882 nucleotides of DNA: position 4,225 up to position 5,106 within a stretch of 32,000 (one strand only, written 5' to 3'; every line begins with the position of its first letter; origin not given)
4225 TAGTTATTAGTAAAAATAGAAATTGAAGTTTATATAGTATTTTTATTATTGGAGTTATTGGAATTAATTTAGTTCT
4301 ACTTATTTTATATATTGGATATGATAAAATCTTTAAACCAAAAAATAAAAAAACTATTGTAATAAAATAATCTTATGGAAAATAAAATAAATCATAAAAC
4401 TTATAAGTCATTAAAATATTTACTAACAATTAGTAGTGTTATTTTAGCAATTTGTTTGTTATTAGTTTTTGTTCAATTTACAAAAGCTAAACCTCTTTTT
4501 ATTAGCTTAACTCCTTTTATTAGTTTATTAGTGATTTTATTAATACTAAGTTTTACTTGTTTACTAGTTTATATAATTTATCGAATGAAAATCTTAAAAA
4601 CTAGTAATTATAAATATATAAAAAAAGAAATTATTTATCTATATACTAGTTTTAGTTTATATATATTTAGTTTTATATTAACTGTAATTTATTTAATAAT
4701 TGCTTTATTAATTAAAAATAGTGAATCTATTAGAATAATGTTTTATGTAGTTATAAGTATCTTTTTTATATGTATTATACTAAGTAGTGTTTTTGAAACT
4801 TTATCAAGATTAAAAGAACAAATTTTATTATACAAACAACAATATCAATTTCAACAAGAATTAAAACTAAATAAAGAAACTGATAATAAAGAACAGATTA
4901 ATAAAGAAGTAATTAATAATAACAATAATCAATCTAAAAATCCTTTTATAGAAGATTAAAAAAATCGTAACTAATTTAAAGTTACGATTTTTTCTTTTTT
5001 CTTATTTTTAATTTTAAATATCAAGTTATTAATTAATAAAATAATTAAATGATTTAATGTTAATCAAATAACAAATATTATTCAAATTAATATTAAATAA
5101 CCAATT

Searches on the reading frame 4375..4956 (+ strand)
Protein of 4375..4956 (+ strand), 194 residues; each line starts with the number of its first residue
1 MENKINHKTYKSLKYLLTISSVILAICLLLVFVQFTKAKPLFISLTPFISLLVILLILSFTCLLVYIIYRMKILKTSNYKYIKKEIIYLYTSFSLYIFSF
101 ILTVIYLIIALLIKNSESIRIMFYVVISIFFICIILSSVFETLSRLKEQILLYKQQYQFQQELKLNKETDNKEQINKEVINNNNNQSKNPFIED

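Call 40: search_protein_families(library=pfam, max_evalue=0.001, proteins=[window:4375-4956:+])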
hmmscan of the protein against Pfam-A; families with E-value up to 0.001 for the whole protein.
seq(194 aa): 0 families
